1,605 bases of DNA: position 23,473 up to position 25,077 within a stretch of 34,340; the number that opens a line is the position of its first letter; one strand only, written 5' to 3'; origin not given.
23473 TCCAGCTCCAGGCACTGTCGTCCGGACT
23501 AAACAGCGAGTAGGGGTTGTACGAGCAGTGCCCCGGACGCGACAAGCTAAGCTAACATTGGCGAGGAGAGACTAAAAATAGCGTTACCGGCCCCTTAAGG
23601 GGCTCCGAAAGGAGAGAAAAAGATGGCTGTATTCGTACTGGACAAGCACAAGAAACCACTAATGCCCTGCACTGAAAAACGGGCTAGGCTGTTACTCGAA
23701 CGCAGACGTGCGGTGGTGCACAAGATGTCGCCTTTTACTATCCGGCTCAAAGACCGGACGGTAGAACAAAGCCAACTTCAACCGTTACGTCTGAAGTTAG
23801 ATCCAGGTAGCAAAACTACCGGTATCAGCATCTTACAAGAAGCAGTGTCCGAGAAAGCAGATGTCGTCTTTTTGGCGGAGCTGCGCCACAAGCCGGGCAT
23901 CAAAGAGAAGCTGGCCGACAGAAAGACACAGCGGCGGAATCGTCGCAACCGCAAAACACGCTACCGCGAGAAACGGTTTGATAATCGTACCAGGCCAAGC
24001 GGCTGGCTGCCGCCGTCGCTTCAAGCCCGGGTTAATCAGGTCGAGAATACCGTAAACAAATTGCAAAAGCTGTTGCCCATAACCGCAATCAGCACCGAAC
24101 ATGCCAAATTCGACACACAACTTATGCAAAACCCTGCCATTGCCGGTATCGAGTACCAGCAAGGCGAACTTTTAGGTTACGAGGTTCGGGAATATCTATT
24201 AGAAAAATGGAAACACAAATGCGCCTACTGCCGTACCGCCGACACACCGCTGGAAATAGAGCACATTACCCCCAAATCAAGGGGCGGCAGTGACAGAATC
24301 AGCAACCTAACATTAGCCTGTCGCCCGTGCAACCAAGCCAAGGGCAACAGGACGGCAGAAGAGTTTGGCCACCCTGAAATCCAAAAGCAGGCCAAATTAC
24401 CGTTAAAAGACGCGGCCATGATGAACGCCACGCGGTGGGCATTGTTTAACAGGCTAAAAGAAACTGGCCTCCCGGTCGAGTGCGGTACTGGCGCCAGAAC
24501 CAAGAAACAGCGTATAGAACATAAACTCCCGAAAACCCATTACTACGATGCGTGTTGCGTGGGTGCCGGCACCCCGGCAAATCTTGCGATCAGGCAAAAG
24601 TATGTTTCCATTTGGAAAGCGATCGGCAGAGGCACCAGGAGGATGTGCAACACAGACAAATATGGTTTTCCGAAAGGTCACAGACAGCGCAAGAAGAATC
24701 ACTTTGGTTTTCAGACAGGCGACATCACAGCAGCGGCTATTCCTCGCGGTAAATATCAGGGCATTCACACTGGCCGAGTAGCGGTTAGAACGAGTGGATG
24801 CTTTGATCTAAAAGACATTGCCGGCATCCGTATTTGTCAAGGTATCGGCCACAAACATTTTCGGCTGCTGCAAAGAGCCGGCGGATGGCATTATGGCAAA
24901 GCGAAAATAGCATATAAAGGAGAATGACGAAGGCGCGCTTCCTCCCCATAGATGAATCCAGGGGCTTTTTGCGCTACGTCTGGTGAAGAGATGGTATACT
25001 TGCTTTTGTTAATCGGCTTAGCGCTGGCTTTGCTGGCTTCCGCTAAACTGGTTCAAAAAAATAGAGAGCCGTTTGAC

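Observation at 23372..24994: Intact solo IscB (OMEGA RNA-guided nuclease) element embedded, co-oriented, inside the flagellar operon just after fliA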

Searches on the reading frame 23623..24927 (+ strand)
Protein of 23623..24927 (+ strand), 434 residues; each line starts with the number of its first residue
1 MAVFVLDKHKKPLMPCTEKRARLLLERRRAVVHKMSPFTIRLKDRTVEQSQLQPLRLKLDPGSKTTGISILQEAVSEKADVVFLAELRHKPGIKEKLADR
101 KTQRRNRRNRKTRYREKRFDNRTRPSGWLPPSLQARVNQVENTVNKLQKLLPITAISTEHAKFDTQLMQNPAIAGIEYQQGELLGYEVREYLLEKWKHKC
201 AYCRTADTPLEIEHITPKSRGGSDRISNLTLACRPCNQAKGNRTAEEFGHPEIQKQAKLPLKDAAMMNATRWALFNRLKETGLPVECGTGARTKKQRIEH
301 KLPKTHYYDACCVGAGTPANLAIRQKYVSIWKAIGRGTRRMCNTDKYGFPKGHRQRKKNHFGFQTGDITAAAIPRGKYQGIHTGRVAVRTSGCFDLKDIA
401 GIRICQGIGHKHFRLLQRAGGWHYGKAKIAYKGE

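Call 3: search_protein_families(library=pfam, proteins=[window:23623-24927:+], max_evalue=0.01)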
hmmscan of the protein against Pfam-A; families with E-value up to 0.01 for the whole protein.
window:23623-24927:+ (434 aa): 5 families
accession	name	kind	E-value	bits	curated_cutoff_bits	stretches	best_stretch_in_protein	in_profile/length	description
PF14239.11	RRXRR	-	1.3e-68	230.7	25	1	3-181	1-174/174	RRXRR protein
PF14279.12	HNH_5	-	3.4e-14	52.9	27.5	1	200-249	1-52/56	HNH endonuclease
PF01844.29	HNH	-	4.4e-13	49.6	21.4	1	200-243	1-47/47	HNH endonuclease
PF13395.12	HNH_4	-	1.2e-09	38.4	22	1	208-245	16-53/54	HNH endonuclease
PF15550.11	Draxin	-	0.0036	17.7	27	1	28-150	32-151/324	Draxin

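Call 5: search_solved_structures(query=window:23623-24927:+, max_evalue=0.001, show_alignments=2)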
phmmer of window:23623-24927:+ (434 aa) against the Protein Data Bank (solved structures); distinct sequences matched with E-value up to 0.001: 17.
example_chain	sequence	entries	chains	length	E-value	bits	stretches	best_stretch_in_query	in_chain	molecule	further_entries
9k30_A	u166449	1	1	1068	8.9e-46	159.8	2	118-314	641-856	TbaIscB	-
11hx_A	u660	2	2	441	4.1e-33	118.1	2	111-316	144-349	IscB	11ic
11hr_A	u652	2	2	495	2.6e-32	115.5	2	110-316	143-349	IscB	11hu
7xht_A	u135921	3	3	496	1.6e-31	112.9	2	111-316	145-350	OgeuIscB | IscB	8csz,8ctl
7utn_D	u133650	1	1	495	1.6e-31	112.9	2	111-316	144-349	IscB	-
9liq_A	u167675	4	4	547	8.2e-31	110.5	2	111-316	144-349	Iscb | Iscb+Twin-Strep-tag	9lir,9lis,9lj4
9k2z_A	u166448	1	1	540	4.3e-27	98.3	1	3-314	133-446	HfmIscB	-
9nvu_P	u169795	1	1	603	1.2e-16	63.9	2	129-315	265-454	OrufIscB-REC-swap 49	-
8dmb_P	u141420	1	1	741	2.8e-16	62.6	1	9-170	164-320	Ubiquitin-like protein SMT3,IsrB protein,monomeric superfolder Green Fluorescent Protein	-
9k31_A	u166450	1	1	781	4.4e-16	62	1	120-249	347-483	YnpsCas9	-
9k32_A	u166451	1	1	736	6.4e-09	38.4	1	117-265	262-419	HNH nuclease domain-containing protein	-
9lgi_A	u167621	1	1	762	1.8e-07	33.7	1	124-249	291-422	HNH nuclease domain-containing protein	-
8zq9_B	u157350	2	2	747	3.1e-07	32.9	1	122-262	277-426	a protein | HNH nuclease domain-containing protein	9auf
8w2z_A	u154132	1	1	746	7.6e-07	31.6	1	122-262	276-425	HNH nuclease domain-containing protein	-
8w2s_A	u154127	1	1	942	8.3e-07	31.4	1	122-262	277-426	HNH nuclease domain-containing protein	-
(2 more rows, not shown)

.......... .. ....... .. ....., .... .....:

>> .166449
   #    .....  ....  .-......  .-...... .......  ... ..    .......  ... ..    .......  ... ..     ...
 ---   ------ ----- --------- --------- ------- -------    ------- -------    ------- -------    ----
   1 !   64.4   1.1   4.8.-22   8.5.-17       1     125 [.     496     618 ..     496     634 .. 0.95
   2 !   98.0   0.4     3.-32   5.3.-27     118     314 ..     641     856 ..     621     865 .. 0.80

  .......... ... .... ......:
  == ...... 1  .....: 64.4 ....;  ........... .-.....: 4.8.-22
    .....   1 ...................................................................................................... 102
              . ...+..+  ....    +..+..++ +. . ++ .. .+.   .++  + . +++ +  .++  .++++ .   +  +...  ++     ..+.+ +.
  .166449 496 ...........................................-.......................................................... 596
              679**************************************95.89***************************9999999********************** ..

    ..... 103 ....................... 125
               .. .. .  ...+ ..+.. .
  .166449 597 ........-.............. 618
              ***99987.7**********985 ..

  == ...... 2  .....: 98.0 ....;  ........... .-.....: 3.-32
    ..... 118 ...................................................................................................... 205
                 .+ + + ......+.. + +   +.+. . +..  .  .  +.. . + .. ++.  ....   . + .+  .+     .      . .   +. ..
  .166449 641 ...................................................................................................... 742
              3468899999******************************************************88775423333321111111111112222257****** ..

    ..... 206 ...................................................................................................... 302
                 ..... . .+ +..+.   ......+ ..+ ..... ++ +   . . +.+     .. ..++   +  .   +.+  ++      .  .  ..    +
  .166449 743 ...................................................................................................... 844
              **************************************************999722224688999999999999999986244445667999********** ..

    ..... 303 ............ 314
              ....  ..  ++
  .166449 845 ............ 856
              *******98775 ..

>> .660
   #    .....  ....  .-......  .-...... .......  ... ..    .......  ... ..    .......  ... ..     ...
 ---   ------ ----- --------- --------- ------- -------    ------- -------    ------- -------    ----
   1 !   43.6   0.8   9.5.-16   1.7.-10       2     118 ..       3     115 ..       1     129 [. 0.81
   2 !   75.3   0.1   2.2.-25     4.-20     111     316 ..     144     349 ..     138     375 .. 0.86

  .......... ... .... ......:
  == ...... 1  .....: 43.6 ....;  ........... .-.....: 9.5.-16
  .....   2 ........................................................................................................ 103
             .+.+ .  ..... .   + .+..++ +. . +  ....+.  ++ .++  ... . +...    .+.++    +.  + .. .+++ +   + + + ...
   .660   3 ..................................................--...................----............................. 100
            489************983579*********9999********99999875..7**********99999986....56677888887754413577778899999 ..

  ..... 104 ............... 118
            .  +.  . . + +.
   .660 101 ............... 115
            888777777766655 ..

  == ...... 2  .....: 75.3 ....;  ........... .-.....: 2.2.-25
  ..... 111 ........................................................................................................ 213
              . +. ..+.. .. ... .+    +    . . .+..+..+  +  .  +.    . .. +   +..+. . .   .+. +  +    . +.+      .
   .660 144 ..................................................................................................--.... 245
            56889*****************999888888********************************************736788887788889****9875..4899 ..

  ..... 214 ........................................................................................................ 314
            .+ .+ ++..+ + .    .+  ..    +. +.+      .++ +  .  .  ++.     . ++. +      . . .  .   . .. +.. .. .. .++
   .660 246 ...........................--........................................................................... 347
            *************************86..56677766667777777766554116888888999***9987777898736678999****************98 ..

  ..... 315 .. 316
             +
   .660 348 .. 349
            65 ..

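Call 7: find_encoding_contigs(protein=window:23623-24927:+, flank=3000, max_places=10)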
Protein window:23623-24927:+ (434 aa): no gene with exactly this product is on record in the collection.

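Call 8: find_homologous_proteins(query=window:23623-24927:+, max_evalue=1e-20)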
Query window:23623-24927:+ (434 aa): 8000 proteins with E <= 1e-20 among 8000 candidates; the best 120 are listed.
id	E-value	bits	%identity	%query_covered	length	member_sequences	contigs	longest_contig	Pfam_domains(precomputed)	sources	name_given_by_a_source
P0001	1.4e-265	899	91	99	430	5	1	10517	PF13395.13,PF01844.30,PF14279.13,PF14239.12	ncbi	-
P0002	1.1e-243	827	83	99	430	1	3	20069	PF13395.13,PF01844.30,PF14279.13,PF14239.12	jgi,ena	-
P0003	3.1e-243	825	83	99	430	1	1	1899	PF13395.13,PF01844.30,PF14279.13,PF14239.12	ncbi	-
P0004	1.5e-238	810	82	99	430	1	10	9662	PF13395.13,PF01844.30,PF14279.13,PF14239.12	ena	-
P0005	4.7e-230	782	85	91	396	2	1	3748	PF13395.13,PF01844.30,PF14279.13,PF14239.12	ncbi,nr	ncbi:MAG: CRISPR-associated endonuclease Cas9 [Syntrophomonadaceae bacterium]|nr:CRISPR-associated e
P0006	5.1e-227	772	78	99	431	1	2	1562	PF13395.13,PF01844.30,PF14279.13,PF14239.12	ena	-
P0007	5.9e-227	772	84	91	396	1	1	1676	PF13395.13,PF01844.30,PF14279.13,PF14239.12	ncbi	-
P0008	5.6e-214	729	73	99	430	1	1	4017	PF13395.13,PF01844.30,PF14279.13,PF14239.12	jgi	-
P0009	4.7e-212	723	73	99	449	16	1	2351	PF13395.13,PF01844.30,PF14279.13,PF14239.12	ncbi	-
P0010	1.1e-210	718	72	99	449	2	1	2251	PF13395.13,PF01844.30,PF14279.13,PF14239.12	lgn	-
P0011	4.3e-210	716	72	98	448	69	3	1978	PF13395.13,PF01844.30,PF14279.13,PF14239.12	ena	-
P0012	6.4e-210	716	73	98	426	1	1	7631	PF13395.13,PF01844.30,PF14279.13,PF14239.12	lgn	-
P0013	1.8e-208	711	73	98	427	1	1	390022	PF13395.13,PF01844.30,PF14279.13,PF14239.12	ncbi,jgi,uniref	ncbi:hnh endonuclease [hydrocarbon metagenome]|uniref:Hnh endonuclease n=1 Tax=hydrocarbon metagenom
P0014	1.2e-206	705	71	98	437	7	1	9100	PF13395.13,PF01844.30,PF14279.13,PF14239.12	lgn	-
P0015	2.6e-206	704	72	98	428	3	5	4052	PF13395.13,PF01844.30,PF14279.13,PF14239.12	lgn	-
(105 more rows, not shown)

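Call 10: find_encoding_contigs(protein=P0001, flank=5000, max_places=6)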
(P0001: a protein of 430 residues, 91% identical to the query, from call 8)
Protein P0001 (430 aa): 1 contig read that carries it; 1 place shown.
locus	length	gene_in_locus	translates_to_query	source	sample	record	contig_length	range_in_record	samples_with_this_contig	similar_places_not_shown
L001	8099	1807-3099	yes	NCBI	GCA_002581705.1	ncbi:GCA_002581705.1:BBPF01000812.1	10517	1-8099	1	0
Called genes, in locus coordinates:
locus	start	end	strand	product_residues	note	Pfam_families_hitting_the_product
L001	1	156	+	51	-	?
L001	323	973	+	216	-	PF00406:ADK, PF13207:AAA_17, PF13238:AAA_18, PF05191:ADK_lid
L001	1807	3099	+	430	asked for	PF14239:RRXRR, PF01844:HNH, PF13395:HNH_4, PF14279:HNH_5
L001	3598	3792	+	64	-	PF06107:DUF951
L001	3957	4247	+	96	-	PF01250:Ribosomal_S6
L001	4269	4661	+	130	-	PF00436:SSB, PF22657:SSB_1 (weak)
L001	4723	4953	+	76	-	PF01084:Ribosomal_S18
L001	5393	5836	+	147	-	PF01281:Ribosomal_L9_N, PF03948:Ribosomal_L9_C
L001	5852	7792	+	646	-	PF00158:Sigma54_activat, PF01078:Mg_chelatase, PF05496:RuvB_N (weak), PF13191:AAA_16 (weak), PF00004:AAA, PF07728:AAA_5, PF05362:Lon_C, PF13541:ChlI, +2 more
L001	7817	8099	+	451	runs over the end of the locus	PF00772:DnaB, PF03796:DnaB_C, PF13481:AAA_25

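Call 16: find_encoding_contigs(protein=P0002, flank=1500, max_places=6)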
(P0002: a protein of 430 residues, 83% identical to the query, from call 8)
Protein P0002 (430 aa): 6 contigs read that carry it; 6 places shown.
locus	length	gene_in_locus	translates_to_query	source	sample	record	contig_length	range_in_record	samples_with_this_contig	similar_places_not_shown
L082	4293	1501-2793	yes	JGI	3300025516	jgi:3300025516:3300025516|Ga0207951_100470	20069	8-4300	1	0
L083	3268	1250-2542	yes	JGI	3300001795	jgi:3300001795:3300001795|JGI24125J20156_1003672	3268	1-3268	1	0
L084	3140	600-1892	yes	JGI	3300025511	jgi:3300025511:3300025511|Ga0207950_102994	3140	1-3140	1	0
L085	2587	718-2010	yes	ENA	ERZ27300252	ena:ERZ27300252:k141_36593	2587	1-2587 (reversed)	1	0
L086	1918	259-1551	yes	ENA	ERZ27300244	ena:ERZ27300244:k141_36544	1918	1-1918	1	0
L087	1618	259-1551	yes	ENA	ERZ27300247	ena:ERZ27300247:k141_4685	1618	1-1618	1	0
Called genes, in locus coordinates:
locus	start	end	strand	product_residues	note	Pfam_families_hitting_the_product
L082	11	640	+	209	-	PF08666:SAF (weak)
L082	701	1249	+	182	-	PF08666:SAF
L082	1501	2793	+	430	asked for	PF14239:RRXRR, PF01844:HNH, PF13395:HNH_4, PF14279:HNH_5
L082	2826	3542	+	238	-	PF10609:ParA (weak), PF01656:CbiA, PF06564:CBP_BcsQ (faint), PF09140:MipZ, PF13614:AAA_31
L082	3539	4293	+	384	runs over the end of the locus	PF00437:T2SSE, PF27713:UCP018868 (weak)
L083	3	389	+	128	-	?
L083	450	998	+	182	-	PF08666:SAF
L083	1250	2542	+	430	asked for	PF14239:RRXRR, PF01844:HNH, PF13395:HNH_4, PF14279:HNH_5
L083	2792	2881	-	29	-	-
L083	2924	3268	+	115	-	?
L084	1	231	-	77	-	?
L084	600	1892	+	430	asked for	PF14239:RRXRR, PF01844:HNH, PF13395:HNH_4, PF14279:HNH_5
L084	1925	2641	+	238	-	PF10609:ParA (weak), PF01656:CbiA, PF06564:CBP_BcsQ (faint), PF09140:MipZ, PF13614:AAA_31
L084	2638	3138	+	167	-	?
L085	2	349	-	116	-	?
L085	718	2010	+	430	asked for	PF14239:RRXRR, PF01844:HNH, PF13395:HNH_4, PF14279:HNH_5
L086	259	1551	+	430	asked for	PF14239:RRXRR, PF01844:HNH, PF13395:HNH_4, PF14279:HNH_5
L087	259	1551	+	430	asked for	PF14239:RRXRR, PF01844:HNH, PF13395:HNH_4, PF14279:HNH_5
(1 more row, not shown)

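Call 17: find_encoding_contigs(protein=P0004, flank=1500, max_places=10)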
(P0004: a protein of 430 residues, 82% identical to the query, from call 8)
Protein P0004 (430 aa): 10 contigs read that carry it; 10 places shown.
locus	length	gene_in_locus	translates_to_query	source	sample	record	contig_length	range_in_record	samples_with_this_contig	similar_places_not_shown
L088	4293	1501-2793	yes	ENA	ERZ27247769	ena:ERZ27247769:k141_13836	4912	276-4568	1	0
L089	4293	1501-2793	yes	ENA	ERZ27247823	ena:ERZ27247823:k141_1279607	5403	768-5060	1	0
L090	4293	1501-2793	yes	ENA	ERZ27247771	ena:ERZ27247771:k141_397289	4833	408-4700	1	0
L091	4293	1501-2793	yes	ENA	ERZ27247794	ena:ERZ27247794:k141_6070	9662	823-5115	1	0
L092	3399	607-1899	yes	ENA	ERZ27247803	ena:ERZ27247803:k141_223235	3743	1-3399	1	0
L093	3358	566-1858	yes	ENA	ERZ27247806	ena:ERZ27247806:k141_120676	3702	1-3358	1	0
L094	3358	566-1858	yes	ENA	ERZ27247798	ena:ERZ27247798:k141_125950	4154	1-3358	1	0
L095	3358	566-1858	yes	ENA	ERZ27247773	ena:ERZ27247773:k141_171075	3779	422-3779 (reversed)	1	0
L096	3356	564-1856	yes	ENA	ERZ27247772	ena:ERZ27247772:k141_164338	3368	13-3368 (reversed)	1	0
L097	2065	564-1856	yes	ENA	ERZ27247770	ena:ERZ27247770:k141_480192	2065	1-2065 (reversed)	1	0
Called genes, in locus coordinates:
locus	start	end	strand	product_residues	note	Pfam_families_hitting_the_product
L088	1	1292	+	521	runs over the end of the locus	?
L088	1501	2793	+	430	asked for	PF14239:RRXRR, PF01844:HNH, PF13395:HNH_4 (weak), PF14279:HNH_5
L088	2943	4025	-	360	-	PF01385:OrfB_IS605, PF07282:Cas12f1-like_TNB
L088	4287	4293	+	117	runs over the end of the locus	?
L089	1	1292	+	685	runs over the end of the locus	?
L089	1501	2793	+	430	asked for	PF14239:RRXRR, PF01844:HNH, PF13395:HNH_4 (weak), PF14279:HNH_5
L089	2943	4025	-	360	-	PF01385:OrfB_IS605, PF07282:Cas12f1-like_TNB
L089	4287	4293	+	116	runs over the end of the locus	?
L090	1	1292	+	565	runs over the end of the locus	?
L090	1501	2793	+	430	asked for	PF14239:RRXRR, PF01844:HNH, PF13395:HNH_4 (weak), PF14279:HNH_5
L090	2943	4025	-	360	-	PF01385:OrfB_IS605, PF07282:Cas12f1-like_TNB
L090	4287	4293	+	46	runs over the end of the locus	?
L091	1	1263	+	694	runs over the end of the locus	?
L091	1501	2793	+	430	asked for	PF14239:RRXRR, PF01844:HNH, PF13395:HNH_4 (weak), PF14279:HNH_5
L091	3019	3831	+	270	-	-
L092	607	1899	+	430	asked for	PF14239:RRXRR, PF01844:HNH, PF13395:HNH_4 (weak), PF14279:HNH_5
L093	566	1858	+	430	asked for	PF14239:RRXRR, PF01844:HNH, PF13395:HNH_4 (weak), PF14279:HNH_5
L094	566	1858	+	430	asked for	PF14239:RRXRR, PF01844:HNH, PF13395:HNH_4 (weak), PF14279:HNH_5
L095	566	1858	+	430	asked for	PF14239:RRXRR, PF01844:HNH, PF13395:HNH_4 (weak), PF14279:HNH_5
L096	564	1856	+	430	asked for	PF14239:RRXRR, PF01844:HNH, PF13395:HNH_4 (weak), PF14279:HNH_5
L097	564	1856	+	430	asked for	PF14239:RRXRR, PF01844:HNH, PF13395:HNH_4 (weak), PF14279:HNH_5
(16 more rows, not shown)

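Call 24: find_related_loci(query=window:23623-24927:+, collection=metagenome_contigs, flank=700)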
Query window:23623-24927:+ (434 aa) in metagenome_contigs; peptide patterns used: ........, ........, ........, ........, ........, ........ (x = any residue, [..] = any of these).
196 stretches matched a pattern; 155 encode a relative of the query (tblastn E <= 1e-3); the best 80 are kept; 80 distinct loci.
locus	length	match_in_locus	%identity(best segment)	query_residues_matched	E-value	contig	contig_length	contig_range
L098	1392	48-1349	91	1-434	0e+0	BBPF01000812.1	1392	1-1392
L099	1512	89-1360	89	1-424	0e+0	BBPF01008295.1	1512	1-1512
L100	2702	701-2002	83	1-434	0e+0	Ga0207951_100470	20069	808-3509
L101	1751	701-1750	100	1-350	0e+0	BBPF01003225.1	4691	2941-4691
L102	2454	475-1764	87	1-430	0e+0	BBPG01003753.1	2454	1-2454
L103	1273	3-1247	84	16-430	0e+0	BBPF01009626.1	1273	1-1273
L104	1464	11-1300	83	1-430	0e+0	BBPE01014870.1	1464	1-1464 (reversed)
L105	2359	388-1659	73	3-426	0e+0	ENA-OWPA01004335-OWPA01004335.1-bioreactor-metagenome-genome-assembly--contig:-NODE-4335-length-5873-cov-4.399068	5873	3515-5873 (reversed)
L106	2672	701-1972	72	3-426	0e+0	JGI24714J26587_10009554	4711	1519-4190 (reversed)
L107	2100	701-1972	72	3-426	0e+0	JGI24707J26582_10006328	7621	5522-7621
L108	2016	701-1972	70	3-427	0e+0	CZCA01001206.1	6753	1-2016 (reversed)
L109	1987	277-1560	73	3-430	0e+0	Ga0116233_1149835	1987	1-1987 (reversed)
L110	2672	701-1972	69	3-427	0e+0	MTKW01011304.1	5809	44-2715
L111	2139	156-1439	71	3-430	0e+0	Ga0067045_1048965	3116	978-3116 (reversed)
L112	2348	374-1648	72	1-426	0e+0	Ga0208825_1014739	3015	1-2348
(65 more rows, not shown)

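Call 45: predict_structure(alignment_id=A1)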
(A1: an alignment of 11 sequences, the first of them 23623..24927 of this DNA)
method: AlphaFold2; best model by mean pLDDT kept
length: 434 residues; sequences in the alignment: 11
mean_pLDDT: 45.2   pTM: 0.26
mean pLDDT of the five models: 45.2, 44.1, 43.7, 38.3, 38.0
residues with pLDDT >= 90: 0; 70-90: 51; 50-70: 92; < 50: 291
segments of 3 or more residues with pLDDT < 50: 1-18, 28-94, 108-124, 146-186, 220-227, 260-293, 298-302, 304-367, 388-392, 415-434
pLDDT, mean of each block of 10 residues (from residue 1): 39 46 52 30 24 28 30 34 31 48 50 41 51 53 46 32 31 30 45 76 84 63 49 85 79 67 42 38 33 46 39 28 23 24 36 38 43 65 58 57 62 47 26 24
secondary structure, 60 per line:
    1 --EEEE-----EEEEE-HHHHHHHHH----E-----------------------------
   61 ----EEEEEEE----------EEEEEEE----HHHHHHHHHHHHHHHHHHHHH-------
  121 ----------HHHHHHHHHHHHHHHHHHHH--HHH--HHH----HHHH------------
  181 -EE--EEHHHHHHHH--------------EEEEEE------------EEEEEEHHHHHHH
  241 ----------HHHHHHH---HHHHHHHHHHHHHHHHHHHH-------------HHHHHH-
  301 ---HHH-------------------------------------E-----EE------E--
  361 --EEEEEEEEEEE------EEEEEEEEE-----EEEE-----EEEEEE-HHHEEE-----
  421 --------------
elements in order: E3-6 E12-16 H18-26 E65-71 E82-88 H93-113 H131-150 H165-168 H188-195 E210-215 E228-233 H234-240 H251-257 H261-280 H294-299 E363-373 E380-388 E394-397 E403-408 E413-415

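Call 49: search_solved_structures(query=A5, max_evalue=1e-10, show_alignments=0)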
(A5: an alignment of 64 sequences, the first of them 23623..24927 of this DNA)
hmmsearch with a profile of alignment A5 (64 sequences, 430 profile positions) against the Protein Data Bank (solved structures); distinct sequences matched with E-value up to 1e-10: 17.
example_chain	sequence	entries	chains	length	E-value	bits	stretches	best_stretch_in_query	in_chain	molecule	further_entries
9k30_A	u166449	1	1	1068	1.6e-69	238.2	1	2-314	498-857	TbaIscB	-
9k2z_A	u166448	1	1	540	2.4e-41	145.3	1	2-325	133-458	HfmIscB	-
11hx_A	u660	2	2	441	2.6e-40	141.9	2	110-318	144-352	IscB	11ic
11hr_A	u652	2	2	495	7.8e-40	140.3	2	110-317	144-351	IscB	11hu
7utn_D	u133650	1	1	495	1.4e-38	136.2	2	110-317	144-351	IscB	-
7xht_A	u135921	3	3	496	1.4e-38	136.2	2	110-317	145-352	OgeuIscB | IscB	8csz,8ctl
9liq_A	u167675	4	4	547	7e-37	130.6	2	110-318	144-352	Iscb | Iscb+Twin-Strep-tag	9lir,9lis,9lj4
9nvu_P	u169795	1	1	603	1.9e-31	112.7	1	116-325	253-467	OrufIscB-REC-swap 49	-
8dmb_P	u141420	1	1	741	2.2e-26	96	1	4-166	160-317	Ubiquitin-like protein SMT3,IsrB protein,monomeric superfolder Green Fluorescent Protein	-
9k31_A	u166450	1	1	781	1.5e-20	76.8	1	120-315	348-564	YnpsCas9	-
9k32_A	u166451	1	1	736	1.1e-16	64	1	116-266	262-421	HNH nuclease domain-containing protein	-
9lgi_A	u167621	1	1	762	1.1e-16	64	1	116-269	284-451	HNH nuclease domain-containing protein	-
8w2z_A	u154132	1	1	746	7.6e-15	58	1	88-268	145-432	HNH nuclease domain-containing protein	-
8zq9_B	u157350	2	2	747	8.2e-15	57.9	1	88-268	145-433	a protein | HNH nuclease domain-containing protein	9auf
8w2s_A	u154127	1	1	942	1.4e-14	57.2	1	88-268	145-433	HNH nuclease domain-containing protein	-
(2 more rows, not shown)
